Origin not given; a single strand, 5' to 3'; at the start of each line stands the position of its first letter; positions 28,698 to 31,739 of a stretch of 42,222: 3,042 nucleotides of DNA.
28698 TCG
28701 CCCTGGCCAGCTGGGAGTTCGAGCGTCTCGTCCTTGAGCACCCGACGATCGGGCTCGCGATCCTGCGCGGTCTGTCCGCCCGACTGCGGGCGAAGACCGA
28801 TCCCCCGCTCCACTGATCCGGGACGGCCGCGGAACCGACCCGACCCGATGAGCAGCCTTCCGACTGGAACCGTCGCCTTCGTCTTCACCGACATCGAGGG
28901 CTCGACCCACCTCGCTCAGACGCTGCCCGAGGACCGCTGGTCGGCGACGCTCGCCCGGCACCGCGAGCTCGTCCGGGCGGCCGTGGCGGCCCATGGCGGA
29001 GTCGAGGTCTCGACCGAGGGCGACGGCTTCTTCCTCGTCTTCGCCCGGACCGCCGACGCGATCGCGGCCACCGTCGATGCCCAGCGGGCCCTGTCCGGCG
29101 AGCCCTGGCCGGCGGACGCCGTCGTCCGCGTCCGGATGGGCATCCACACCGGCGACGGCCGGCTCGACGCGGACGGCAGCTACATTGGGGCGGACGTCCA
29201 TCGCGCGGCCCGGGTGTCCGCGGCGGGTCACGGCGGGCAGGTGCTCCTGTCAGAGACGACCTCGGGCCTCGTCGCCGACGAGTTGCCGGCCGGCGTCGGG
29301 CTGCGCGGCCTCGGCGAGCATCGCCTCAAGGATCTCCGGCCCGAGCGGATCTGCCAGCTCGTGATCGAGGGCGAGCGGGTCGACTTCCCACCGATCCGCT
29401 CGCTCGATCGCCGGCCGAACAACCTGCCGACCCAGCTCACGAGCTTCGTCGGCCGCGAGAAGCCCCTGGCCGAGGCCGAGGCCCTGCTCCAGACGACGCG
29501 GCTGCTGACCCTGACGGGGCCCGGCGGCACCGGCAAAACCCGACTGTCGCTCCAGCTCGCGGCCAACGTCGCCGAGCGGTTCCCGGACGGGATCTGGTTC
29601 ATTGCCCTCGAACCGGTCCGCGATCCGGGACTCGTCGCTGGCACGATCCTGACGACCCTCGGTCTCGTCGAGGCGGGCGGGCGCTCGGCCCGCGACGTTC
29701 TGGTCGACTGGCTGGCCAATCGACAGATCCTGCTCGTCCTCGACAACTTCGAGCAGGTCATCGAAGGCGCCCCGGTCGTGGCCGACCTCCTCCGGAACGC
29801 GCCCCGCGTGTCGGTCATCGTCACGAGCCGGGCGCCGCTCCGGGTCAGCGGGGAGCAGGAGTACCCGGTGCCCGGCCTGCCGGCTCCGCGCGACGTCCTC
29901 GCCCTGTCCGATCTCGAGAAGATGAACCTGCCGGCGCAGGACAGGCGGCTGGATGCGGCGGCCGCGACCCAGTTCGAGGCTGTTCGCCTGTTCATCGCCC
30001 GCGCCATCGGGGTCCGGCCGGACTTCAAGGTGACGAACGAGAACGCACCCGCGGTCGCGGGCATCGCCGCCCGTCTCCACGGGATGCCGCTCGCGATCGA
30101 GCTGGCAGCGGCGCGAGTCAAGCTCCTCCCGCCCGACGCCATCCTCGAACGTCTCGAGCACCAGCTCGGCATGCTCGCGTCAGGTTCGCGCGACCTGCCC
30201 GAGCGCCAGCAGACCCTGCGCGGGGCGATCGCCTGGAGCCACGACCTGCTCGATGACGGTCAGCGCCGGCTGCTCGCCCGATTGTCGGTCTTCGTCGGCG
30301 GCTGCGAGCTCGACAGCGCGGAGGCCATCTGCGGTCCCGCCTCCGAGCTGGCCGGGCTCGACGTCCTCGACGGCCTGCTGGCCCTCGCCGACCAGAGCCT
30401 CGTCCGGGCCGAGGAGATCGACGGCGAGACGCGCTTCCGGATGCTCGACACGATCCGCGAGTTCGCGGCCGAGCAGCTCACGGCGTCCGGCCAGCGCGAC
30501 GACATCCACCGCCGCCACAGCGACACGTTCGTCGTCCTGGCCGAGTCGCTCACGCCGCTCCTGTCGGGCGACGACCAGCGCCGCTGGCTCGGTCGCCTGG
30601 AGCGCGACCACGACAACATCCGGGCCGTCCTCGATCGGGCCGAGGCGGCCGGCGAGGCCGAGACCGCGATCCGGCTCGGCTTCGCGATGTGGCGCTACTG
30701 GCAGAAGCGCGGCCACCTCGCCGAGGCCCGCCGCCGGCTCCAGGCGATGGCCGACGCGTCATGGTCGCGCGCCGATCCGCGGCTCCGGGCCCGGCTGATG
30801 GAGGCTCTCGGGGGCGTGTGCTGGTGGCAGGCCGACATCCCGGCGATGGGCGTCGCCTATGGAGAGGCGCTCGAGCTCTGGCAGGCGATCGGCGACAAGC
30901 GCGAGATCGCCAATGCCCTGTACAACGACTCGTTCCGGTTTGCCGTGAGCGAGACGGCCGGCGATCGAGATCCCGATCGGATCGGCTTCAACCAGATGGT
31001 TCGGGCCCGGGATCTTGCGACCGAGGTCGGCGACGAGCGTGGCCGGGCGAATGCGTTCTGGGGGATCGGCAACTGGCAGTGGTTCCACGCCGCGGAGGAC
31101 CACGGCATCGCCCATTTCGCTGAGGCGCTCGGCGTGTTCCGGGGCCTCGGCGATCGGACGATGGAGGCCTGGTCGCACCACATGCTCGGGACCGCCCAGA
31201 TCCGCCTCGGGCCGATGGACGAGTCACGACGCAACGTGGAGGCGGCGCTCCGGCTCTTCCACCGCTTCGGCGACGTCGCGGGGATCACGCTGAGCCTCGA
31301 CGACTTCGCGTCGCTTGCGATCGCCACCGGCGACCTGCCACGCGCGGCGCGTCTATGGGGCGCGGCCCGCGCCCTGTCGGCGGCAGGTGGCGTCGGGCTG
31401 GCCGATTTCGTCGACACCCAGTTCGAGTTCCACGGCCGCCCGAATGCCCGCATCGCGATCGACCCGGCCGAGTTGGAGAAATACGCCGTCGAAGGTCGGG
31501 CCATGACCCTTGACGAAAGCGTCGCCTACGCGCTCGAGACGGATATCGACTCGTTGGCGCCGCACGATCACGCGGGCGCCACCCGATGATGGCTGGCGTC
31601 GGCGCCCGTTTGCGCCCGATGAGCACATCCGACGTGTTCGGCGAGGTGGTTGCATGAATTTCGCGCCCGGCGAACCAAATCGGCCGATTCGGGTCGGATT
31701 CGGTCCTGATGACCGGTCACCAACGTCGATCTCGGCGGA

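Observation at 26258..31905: Candidate cyclic-nucleotide signalling/defence-like module: cyclase-STAND-TPR protein, two output-less CNB proteins, a coupled flavoprotein and a zinc-ribbon ORF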

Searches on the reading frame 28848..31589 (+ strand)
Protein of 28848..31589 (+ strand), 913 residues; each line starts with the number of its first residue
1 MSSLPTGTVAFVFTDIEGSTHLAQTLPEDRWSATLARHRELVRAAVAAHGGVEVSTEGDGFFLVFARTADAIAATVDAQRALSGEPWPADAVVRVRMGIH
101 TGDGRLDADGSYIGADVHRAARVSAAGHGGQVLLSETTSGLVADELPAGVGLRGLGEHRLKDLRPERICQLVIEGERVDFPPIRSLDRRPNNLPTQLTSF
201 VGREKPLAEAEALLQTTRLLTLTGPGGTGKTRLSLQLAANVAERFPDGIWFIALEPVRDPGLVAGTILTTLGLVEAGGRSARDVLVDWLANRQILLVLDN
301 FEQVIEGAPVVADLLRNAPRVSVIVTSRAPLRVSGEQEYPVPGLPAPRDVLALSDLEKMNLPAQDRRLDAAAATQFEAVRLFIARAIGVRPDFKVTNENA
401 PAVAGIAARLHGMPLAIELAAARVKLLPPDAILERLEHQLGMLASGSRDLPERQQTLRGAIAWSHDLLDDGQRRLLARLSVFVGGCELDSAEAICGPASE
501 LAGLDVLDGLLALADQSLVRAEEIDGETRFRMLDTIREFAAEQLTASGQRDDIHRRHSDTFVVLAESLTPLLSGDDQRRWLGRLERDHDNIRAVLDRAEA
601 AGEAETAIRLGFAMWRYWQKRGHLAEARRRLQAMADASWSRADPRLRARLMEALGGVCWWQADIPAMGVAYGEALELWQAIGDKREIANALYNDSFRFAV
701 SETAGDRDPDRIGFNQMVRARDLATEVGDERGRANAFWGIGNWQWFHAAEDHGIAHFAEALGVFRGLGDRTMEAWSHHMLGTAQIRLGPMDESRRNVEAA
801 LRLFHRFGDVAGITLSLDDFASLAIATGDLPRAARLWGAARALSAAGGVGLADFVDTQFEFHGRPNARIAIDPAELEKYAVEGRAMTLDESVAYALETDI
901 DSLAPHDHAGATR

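Call 8: search_protein_families(library=pfam, proteins=[window:28848-31589:+], max_evalue=0.01)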
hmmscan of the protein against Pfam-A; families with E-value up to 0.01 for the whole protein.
window:28848-31589:+ (913 aa): 8 families
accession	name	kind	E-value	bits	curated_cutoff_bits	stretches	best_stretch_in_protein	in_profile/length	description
PF00211.25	Guanylate_cyc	-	1.5e-08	34.9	21.9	1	5-142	5-155/183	Adenylate and Guanylate cyclase catalytic domain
PF13191.12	AAA_16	-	2.3e-05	25.4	32.6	1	200-280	2-85/167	AAA ATPase domain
PF13401.12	AAA_22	-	3.6e-05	24.5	27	1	216-315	4-107/130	AAA domain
PF13424.12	TPR_12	-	5.2e-05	23.8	30.1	0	754-803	23-74/77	Tetratricopeptide repeat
PF13481.12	AAA_25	-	0.0002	21.5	27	1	213-243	29-59/195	AAA domain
PF20720.3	nSTAND3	-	0.0025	18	27.2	1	208-243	8-43/155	Novel STAND NTPase 3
PF20703.3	nSTAND1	-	0.0026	17.9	27.1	1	198-329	14-161/379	Novel STAND NTPase 1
PF00931.28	NB-ARC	-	0.0036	17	23.5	1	217-329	18-137/248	NB-ARC domain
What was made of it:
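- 28848..31589 (+): 913-aa class III cyclase domain (about aa 1-180), STAND/NB-ARC-like NTPase (Walker A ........, about aa 195-330 plus a winged helix) and TPR region (about aa 560-850). Pfam (call 8).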

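Call 9: search_protein_families(library=padloc, proteins=[window:28848-31589:+], max_evalue=0.01)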
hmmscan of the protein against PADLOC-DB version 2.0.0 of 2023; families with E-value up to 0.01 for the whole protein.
window:28848-31589:+ (913 aa): 3 families
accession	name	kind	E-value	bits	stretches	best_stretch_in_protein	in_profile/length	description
PDLC01169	TPR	-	9.3e-05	19.9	1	721-810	136-224/252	TPR repeats containing protein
PDLC04140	mad8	-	0.00012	19.7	1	213-273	23-76/314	mads_8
PDLC00915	TRIP13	-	0.0052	14.2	1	219-255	65-102/302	TRIP13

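Call 14: search_protein_families(library=ncbifam, proteins=[window:28848-31589:+], max_evalue=0.01)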
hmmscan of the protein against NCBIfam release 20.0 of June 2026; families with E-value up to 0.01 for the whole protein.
window:28848-31589:+ (913 aa): 5 families
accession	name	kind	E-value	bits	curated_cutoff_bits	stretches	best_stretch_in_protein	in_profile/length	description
NF041717.1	HaaA_phane_TPR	equivalog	4.5e-23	81.3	1125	3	579-835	483-733/882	cyclophane-containing RiPP biosynthesis TPR protein HaaT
NF058673.1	LipAdnlyCyLipJMY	equivalog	5.6e-19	68.2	800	1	10-145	297-425/449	bifunctional lipase/adenylate cyclase LipJ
NF040586.1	FxSxx_TPR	equivalog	8.4e-08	31.1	300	1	194-663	2-443/830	FxSxx-COOH system tetratricopeptide repeat protein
NF053617.1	SARPRegAfsRStmc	equivalog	1.6e-07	29.7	1430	1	186-329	284-436/986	SARP-family global regulator AfsR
NF053520.1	HK_Porph_FimS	equivalog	0.0012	17.2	600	1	719-848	149-278/618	sensor histidine kinase FimS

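Call 27: search_solved_structures(query=window:28848-31589:+, max_evalue=0.01, show_alignments=4)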
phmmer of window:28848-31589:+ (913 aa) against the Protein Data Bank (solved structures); distinct sequences matched with E-value up to 0.01: 19.
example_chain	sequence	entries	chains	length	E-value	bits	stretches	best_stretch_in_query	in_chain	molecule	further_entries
4wp3_A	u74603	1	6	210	4.7e-18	67.7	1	4-138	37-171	Ma1120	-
4wp8_A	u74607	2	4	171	4.4e-17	64.5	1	8-138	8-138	Ma1120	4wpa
4wp9_A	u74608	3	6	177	4.9e-17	64.4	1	8-138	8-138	Ma1120 | Cyclase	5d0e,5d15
5d0g_A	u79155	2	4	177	6.9e-17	63.9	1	8-138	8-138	Cyclase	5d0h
1ybt_A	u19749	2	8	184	4.7e-14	54.5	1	10-162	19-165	hydrolase, alpha/beta hydrolase fold family | lipJ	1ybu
3mr7_A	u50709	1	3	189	2e-10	42.5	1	10-177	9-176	Adenylate/guanylate cyclase/hydrolase, alpha/beta fold family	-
1fx4_A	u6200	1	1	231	1.5e-09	39.6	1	4-92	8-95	RECEPTOR-TYPE ADENYLATE CYCLASE GRESAG 4.3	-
1fx2_A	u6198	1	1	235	5.7e-09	37.7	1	5-89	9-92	RECEPTOR-TYPE ADENYLATE CYCLASE GRESAG 4.1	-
3sf4_A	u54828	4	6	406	3.5e-06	28.5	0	722-809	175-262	G-protein-signaling modulator 2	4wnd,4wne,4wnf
4wng_A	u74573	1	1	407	3.5e-06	28.5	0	722-809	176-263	G-protein-signaling modulator 2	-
5a7d_B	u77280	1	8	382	5.4e-06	27.8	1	674-806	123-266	PINS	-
6hc2_A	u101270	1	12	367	8.9e-06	27.1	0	722-806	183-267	G-protein-signaling modulator 2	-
5a6c_A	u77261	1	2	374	6e-05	24.4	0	722-808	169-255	G-PROTEIN-SIGNALING MODULATOR 2, AFADIN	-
4a1s_A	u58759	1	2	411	9.9e-05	23.7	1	675-806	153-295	PARTNER OF INSCUTEABLE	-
3r5g_A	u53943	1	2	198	0.00021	22.5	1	11-162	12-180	CyaB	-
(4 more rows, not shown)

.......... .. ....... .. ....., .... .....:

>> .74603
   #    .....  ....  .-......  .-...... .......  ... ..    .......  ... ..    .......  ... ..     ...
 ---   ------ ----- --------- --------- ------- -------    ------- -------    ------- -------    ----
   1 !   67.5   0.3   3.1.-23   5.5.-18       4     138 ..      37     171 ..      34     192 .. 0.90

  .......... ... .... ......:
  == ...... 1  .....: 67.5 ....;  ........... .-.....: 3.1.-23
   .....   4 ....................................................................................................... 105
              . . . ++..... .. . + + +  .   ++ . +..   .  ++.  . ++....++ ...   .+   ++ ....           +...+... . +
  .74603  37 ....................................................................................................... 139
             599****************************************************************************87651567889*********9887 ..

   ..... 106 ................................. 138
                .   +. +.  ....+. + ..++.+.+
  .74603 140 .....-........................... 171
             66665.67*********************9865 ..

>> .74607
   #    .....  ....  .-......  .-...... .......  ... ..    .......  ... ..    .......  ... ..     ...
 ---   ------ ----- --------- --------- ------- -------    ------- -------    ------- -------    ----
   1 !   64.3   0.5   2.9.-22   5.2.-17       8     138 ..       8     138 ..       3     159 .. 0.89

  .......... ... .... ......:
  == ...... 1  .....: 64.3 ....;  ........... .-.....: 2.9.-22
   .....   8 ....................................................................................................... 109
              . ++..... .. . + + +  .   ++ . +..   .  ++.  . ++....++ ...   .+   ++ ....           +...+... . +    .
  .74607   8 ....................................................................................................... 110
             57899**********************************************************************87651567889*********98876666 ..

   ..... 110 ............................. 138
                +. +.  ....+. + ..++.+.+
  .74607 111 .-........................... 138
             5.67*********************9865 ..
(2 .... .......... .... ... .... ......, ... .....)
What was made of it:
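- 28848..31589 (+): Closest solved cyclase is Ma1120, E=5e-18 (call 27).
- Closest known: Ma1120, the minimal class III adenylyl cyclase of Mycobacterium avium. Same: It shares the FTDIE.ST and GDGF metal motifs and the AAR motif (call 27).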
